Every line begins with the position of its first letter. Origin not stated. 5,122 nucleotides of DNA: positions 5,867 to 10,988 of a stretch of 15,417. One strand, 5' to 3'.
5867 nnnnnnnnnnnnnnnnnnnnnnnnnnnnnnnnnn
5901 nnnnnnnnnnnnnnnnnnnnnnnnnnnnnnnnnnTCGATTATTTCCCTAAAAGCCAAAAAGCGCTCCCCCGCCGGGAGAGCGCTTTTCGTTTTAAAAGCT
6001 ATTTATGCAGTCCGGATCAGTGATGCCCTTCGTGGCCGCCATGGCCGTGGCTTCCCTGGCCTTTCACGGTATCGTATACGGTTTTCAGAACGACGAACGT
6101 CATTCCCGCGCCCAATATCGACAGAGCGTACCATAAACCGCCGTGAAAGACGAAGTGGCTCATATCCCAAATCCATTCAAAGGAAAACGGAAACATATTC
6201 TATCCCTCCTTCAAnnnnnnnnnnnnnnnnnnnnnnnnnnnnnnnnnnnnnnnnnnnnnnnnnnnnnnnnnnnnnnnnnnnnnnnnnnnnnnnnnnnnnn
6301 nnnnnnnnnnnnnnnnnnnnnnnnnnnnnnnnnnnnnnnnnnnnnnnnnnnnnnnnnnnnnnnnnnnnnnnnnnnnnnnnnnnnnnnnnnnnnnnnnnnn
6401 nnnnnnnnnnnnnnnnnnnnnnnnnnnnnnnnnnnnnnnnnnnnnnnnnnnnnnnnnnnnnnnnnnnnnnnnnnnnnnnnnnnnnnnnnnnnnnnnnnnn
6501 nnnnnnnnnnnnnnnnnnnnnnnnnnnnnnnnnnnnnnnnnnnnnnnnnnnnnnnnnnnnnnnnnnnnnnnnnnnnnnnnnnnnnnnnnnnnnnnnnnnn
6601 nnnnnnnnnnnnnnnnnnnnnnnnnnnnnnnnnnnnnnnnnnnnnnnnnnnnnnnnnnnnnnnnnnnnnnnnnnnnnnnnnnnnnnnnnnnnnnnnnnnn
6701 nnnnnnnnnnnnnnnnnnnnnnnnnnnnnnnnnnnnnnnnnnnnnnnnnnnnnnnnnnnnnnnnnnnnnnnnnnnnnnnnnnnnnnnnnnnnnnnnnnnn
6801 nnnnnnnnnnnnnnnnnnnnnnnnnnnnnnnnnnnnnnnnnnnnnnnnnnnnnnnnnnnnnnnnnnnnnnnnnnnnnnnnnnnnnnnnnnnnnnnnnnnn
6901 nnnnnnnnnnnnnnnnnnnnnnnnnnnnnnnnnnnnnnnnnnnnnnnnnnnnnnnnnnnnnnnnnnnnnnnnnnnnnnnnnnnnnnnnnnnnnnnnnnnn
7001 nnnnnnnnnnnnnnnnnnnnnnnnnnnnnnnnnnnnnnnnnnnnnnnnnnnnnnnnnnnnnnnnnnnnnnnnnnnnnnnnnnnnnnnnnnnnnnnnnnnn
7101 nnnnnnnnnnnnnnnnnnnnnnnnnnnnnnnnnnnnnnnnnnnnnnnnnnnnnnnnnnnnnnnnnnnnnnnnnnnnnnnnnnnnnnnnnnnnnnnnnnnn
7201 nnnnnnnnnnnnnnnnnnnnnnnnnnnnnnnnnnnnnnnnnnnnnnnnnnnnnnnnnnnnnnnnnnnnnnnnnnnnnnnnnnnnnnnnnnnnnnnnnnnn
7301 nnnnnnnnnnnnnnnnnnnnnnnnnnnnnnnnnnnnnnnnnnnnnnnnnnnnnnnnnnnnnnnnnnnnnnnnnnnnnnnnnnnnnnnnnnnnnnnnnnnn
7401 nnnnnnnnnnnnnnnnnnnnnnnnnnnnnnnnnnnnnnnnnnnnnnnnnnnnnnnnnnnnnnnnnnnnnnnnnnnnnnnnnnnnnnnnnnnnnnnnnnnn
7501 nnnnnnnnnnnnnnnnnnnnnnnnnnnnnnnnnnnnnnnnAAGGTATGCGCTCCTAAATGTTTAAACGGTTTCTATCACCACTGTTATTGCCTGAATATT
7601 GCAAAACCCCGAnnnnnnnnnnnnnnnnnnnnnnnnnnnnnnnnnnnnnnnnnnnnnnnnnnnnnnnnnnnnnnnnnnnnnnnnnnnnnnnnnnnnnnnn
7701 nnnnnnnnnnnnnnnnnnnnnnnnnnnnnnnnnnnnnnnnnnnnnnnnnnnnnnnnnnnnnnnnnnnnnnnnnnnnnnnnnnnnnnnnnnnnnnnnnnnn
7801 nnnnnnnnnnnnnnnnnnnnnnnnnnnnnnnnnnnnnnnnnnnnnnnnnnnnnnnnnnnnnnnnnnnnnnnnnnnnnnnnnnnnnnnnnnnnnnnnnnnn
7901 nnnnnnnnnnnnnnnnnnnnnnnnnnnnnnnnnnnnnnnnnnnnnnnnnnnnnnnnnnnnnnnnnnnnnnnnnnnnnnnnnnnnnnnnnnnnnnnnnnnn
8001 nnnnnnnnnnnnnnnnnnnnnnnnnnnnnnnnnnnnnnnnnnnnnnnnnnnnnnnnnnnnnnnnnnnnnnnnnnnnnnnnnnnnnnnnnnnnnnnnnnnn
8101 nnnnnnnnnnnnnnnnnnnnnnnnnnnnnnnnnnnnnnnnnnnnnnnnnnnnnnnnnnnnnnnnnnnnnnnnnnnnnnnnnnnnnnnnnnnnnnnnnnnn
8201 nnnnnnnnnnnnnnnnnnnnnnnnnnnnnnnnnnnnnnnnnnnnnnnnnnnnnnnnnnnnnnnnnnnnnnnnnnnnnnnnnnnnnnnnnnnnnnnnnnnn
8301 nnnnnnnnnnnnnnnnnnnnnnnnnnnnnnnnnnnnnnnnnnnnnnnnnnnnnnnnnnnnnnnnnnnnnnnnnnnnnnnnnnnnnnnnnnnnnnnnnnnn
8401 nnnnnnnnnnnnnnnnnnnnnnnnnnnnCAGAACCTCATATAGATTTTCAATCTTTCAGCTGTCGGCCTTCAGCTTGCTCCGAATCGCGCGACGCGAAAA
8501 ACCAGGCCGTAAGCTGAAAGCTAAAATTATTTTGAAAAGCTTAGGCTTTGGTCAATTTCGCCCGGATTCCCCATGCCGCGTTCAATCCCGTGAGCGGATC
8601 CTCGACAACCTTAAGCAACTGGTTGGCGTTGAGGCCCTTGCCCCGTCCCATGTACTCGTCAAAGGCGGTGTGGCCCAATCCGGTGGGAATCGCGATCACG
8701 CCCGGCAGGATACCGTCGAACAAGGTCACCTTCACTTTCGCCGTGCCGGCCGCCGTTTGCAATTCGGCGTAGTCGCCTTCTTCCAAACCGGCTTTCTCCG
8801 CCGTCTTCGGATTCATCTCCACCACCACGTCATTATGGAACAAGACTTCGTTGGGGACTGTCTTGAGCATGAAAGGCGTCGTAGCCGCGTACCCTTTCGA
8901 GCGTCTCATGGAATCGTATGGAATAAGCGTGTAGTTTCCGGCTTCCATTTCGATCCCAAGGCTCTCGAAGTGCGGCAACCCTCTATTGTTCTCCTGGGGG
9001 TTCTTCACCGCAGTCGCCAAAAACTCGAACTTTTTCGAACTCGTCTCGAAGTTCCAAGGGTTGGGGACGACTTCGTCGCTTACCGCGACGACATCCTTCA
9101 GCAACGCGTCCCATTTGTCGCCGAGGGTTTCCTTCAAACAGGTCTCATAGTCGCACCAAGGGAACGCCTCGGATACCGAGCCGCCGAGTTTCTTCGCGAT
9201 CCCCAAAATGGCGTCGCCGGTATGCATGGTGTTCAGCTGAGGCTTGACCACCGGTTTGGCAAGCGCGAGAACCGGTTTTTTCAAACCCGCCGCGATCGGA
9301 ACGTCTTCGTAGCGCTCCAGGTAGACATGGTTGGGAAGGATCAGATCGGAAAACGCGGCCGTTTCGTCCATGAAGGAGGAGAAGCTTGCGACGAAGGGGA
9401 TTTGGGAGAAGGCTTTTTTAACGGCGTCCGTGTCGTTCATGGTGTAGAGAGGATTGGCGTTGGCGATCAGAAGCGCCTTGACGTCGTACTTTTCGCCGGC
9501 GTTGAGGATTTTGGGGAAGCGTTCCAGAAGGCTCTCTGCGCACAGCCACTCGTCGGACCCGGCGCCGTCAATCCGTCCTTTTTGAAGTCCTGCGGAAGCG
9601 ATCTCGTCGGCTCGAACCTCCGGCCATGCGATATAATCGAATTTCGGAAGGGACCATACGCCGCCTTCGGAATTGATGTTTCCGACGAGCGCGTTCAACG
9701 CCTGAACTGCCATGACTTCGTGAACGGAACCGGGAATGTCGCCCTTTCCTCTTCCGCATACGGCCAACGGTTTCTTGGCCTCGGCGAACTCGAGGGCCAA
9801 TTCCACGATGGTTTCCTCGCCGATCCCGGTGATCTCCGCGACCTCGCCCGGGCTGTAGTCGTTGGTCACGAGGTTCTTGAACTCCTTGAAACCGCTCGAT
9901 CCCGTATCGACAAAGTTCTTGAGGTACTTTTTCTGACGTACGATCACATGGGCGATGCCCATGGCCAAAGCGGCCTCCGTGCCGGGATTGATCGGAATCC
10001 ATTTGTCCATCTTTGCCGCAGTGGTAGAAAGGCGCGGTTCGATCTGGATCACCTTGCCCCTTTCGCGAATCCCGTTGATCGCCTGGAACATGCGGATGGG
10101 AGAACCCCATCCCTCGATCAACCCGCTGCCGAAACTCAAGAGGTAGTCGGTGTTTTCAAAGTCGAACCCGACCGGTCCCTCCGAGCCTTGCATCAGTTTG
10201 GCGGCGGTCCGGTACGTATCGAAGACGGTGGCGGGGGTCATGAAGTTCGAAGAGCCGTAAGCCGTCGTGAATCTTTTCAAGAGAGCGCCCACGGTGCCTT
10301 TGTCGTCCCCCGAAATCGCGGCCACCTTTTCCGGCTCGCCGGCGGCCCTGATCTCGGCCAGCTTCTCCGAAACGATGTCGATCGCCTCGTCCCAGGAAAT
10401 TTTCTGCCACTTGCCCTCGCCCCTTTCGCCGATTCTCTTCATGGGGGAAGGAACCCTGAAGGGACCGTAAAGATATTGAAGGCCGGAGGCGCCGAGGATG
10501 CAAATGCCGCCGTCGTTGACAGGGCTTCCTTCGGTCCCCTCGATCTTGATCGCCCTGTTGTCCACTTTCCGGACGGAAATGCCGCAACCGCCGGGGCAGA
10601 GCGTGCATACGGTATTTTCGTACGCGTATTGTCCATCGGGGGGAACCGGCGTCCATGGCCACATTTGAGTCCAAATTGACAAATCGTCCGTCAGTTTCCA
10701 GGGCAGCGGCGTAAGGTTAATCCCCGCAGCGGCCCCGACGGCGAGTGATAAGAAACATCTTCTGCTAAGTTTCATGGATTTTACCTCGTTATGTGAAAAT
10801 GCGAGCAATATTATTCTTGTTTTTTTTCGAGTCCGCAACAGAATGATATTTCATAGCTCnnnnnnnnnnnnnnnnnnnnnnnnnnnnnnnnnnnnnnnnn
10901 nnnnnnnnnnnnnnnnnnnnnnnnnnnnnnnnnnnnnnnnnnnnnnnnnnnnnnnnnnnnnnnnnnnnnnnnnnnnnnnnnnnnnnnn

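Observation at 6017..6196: Unannotated 59-aa His-tailed single-TM protein translationally coupled to qrcD: a candidate fifth subunit of the Qrc-like complex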

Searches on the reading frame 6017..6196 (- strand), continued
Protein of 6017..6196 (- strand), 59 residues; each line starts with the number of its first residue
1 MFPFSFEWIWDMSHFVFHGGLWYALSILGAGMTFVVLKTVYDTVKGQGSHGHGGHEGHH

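Call 67: find_encoding_contigs(protein=P0372, flank=7000, max_places=1)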
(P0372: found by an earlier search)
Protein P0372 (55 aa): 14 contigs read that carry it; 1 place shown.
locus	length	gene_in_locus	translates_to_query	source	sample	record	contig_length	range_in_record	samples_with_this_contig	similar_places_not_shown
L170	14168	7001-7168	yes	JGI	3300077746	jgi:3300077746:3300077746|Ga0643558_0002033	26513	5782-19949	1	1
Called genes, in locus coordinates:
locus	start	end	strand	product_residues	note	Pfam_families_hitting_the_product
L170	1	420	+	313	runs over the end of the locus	PF01820:Dala_Dala_lig_N, PF02655:ATP-grasp_3, PF02786:CPSase_L_D2 (weak), PF02222:ATP-grasp (weak), PF07478:Dala_Dala_lig_C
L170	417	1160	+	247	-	PF08443:RimK (weak)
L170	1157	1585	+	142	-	-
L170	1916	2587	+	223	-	PF02085:Cytochrom_CIII (faint), PF14522:Cytochrome_C7 (weak)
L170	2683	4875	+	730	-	PF04879:Molybdop_Fe4S4, PF00384:Molybdopterin, PF01568:Molydop_binding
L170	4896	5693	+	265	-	PF00037:Fer4 (faint), PF12797:Fer4_2 (weak), PF12837:Fer4_6 (faint), PF13237:Fer4_10 (faint), PF12838:Fer4_7 (faint), PF13187:Fer4_9 (faint), PF13247:Fer4_11 (weak), PF25160:LdpA_Fe-S-bd (weak)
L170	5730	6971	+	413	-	PF03916:NrfD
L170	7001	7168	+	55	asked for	-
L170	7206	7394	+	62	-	-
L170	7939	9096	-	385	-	PF03916:NrfD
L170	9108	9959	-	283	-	PF13237:Fer4_10 (faint), PF12838:Fer4_7 (weak), PF13247:Fer4_11, PF12837:Fer4_6 (weak)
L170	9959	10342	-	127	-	-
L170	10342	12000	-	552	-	PF12797:Fer4_2 (faint), PF13183:Fer4_8, PF13534:Fer4_17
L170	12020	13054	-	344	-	PF02665:Nitrate_red_gam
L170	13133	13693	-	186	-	PF14361:RsbRD_N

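Call 68: find_encoding_contigs(protein=P0362, flank=7000, max_places=1)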
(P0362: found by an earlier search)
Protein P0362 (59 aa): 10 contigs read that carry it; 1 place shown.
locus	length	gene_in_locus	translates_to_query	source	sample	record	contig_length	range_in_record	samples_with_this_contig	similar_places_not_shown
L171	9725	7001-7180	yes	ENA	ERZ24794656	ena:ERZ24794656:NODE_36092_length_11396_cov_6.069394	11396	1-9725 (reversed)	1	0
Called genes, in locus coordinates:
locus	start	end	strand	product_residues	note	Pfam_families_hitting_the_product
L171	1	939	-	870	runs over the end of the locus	?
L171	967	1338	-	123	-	PF07238:PilZ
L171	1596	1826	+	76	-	PF02416:TatA_B_E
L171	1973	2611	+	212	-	PF02085:Cytochrom_CIII (faint), PF14522:Cytochrome_C7 (weak)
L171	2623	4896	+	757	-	PF04879:Molybdop_Fe4S4, PF00384:Molybdopterin, PF01568:Molydop_binding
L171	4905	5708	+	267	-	PF13534:Fer4_17 (faint), PF25160:LdpA_Fe-S-bd (faint), PF00037:Fer4 (weak), PF12797:Fer4_2 (weak), PF13237:Fer4_10 (weak), PF13247:Fer4_11, PF00037:Fer4 (weak), PF12838:Fer4_7 (weak), +3 more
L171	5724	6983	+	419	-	PF03916:NrfD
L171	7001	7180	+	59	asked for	-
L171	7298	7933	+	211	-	PF00702:Hydrolase, PF13419:HAD_2, PF13242:Hydrolase_like (faint)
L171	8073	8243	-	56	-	-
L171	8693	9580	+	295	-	PF00795:CN_hydrolase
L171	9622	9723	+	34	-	?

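Call 69: find_encoding_contigs(protein=P0214, flank=7000, max_places=1)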
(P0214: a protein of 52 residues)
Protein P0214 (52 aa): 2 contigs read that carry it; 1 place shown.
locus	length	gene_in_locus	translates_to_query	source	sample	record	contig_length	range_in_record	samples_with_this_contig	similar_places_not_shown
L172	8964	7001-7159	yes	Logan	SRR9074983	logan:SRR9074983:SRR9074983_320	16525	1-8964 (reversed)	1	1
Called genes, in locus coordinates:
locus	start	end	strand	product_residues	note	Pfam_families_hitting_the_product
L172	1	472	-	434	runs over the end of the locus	PF13237:Fer4_10 (faint), PF13187:Fer4_9 (faint), PF01645:Glu_synthase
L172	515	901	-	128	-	PF02662:FlpD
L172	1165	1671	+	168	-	PF19620:DUF6125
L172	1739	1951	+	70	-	PF02416:TatA_B_E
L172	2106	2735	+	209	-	PF02085:Cytochrom_CIII (faint), PF14522:Cytochrome_C7 (weak)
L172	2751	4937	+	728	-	PF04879:Molybdop_Fe4S4, PF00384:Molybdopterin, PF01568:Molydop_binding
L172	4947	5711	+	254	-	PF00037:Fer4 (weak), PF12797:Fer4_2 (weak), PF13183:Fer4_8 (weak), PF12838:Fer4_7 (weak), PF13237:Fer4_10 (weak), PF13247:Fer4_11, PF00037:Fer4 (weak), PF12838:Fer4_7 (weak), +5 more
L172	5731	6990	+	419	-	PF03916:NrfD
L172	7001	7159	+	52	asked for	-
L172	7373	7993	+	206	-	PF00702:Hydrolase, PF13419:HAD_2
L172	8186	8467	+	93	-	-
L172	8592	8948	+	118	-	-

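Call 76: search_solved_structures(query=A4, max_evalue=10)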
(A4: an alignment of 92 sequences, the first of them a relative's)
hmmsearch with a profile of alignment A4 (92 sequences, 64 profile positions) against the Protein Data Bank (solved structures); distinct sequences matched with E-value up to 10: 2.
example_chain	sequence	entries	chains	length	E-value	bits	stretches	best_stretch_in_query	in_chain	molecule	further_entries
9wj6_A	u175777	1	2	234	0.83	12.8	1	8-21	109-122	C8K10D5-1 Fab Light chain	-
8f7f_A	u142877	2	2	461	7.2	9.7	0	5-22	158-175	Surfactin synthetase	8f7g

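Call 77: search_protein_families(library=ncbifam, alignment_id=A4, max_evalue=1)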
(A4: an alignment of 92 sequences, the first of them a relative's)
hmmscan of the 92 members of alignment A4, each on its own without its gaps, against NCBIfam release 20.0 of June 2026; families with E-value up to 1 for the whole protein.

A. member 1, P0001 (59 aa): 0 families

B. families by the number of members that match (of 92 scanned): 20 families
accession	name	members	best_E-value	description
NF045937.1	MSC_0624_12TM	2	0.036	MSC_0624 family F1-like ATPase-associated membrane protein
NF046073.1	UpsA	2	0.077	pilin subunit UpsA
NF050093.1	SitA5_escort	2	0.11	SitA5 family polymorphic toxin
NF000103.1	tet_ABC_AB_B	1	0.0069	tetracycline efflux ABC transporter TetAB subunit B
NF033802.1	AimP_fam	1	0.015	lysogeny pheromone AimP family peptide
NF009250.0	PRK12604.1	1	0.024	putative monovalent cation/H+ antiporter subunit F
NF033632.1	SLATT_4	1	0.027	SLATT domain-containing protein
NF008740.0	PRK11770.1-2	1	0.039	YccF domain-containing protein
TIGR02327.1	int_mem_ywzB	1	0.041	DUF1146 family protein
TIGR01157.1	pufL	1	0.049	photosynthetic reaction center subunit L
NF000263.1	MATE_multi_NorM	1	0.069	multidrug efflux MATE transporter NorM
NF033232.1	small_YtzI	1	0.087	YtzI protein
NF000496.2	Fos_GSH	1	0.092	fosfomycin resistance glutathione transferase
NF009830.0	PRK13304.1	1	0.093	aspartate dehydrogenase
NF007518.0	PRK10124.1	1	0.12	undecaprenyl-phosphate glucose phosphotransferase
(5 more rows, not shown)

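Call 78: find_encoding_contigs(protein=P0244, flank=5000, max_places=2)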
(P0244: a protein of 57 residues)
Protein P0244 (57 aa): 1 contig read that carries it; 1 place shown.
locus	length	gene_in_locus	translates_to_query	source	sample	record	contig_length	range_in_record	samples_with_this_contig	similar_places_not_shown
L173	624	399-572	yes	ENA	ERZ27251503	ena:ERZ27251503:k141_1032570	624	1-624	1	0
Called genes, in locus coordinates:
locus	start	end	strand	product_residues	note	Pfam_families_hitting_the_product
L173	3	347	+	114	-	?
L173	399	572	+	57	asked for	-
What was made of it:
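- Tried and rejected: P0244, which seemed to join the small protein to a QrcD C-terminus, sits on a 624-bp contig and is most likely a mis-assembly (call 78).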

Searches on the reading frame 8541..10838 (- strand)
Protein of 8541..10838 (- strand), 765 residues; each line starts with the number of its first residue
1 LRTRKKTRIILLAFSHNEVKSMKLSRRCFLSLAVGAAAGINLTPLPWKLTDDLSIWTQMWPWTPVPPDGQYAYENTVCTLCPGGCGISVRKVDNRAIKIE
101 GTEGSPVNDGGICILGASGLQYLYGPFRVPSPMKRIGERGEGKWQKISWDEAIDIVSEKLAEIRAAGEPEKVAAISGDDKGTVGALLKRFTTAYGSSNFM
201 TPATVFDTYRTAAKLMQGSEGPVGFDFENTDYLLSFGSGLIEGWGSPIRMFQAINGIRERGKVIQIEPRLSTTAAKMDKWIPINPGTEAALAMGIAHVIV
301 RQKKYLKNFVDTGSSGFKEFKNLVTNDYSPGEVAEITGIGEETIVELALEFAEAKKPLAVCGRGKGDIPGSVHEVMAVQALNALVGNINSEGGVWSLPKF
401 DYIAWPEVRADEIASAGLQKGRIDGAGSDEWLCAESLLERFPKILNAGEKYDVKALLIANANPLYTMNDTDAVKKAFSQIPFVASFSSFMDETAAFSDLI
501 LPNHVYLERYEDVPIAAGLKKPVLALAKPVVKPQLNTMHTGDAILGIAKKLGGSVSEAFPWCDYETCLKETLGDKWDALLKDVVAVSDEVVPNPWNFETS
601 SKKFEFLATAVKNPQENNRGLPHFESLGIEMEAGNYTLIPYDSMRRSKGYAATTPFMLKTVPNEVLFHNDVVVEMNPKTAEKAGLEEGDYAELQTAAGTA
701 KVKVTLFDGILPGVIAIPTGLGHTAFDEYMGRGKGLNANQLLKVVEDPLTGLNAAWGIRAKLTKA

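Call 6: search_protein_families(library=pfam, proteins=[window:8541-10838:-], max_evalue=0.1)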
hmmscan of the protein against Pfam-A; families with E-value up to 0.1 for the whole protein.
window:8541-10838:- (765 aa): 4 families
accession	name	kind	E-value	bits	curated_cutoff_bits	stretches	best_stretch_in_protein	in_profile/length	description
PF00384.28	Molybdopterin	-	5.5e-35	121.5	24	1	128-510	1-317/353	Molybdopterin oxidoreductase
PF01568.27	Molydop_binding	-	8.8e-14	51.9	26.8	1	662-752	22-103/110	Molydopterin dinucleotide binding domain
PF04879.21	Molybdop_Fe4S4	-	1.6e-12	47.6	22.7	1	75-124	5-54/55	Molybdopterin oxidoreductase Fe4S4 domain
PF22360.1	SbsC_spectrin-like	-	0.054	14.7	26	0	669-701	2-33/62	SbsC,spectrin-like repeat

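Call 7: search_protein_families(library=ncbifam, proteins=[window:8541-10838:-], max_evalue=0.1)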
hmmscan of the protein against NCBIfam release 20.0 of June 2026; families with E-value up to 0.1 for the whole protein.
window:8541-10838:- (765 aa): 27 families (the best 25 are shown)
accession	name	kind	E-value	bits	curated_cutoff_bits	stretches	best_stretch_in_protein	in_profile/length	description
NF041783.2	mnquin_red_QrcB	equivalog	2.8e-166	554.6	440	1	22-756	1-686/695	menaquinone reductase molybdopterin-binding-like subunit QrcB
NF012032.0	PRK15488.1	equivalog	1.5e-96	324.1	694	2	22-572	1-546/759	thiosulfate reductase PhsA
NF041714.1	arsenate_red_ArrA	equivalog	2.1e-64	218.1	1600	3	72-312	49-294/848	arsenate respiratory reductase molybdopterin-containing subunit ArrA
TIGR01591.1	Fdh-alpha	equivalog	8.4e-61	205.9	666.25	2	76-394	1-318/672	formate dehydrogenase subunit alpha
TIGR02166.1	dmsA_ynfE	subfamily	1.4e-48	165.6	777.7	3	76-394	47-397/794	DMSO/selenate family reductase complex A subunit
TIGR03479.1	DMSO_red_II_alp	subfamily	2.2e-43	148.5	984.75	3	113-310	105-303/913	molybdopterin-dependent oxidoreductase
NF011567.1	PRK14991.1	equivalog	1.8e-40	138.6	1750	5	110-158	138-186/1022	tetrathionate reductase subunit TtrA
NF041885.1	selenate_YnfE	exception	8.3e-36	123.1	1675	3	112-393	92-403/805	selenate/tellurate reductase subunit YnfE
NF047855.1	AssmNtatRedNasC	equivalog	9.7e-35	120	1100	3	258-377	206-325/708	assimilatory nitrate reductase catalytic subunit NasC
NF041884.1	selenate_YnfF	exception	7.6e-32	110.1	1650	1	112-393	89-396/798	selenate/tellurate reductase subunit YnfF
TIGR00509.1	bisC_fam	subfamily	1.9e-30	105.8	1017.55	2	257-559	200-516/772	molybdopterin guanine dinucleotide-containing S/N-oxide reductase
TIGR01553.1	formate-DH-alph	equivalog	2.2e-26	92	814.2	1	24-312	2-302/1009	formate dehydrogenase-N subunit alpha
NF011566.1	PRK14990.1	exception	6.5e-26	90.6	1600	1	84-393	70-416/814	dimethylsulfoxide reductase subunit A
NF041513.1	formate_DH_Act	exception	1e-23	83.2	1400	1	75-328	44-305/1067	formate dehydrogenase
NF010055.0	PRK13532.1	equivalog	4.4e-19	68.2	904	1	69-312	38-289/830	nitrate reductase catalytic subunit NapA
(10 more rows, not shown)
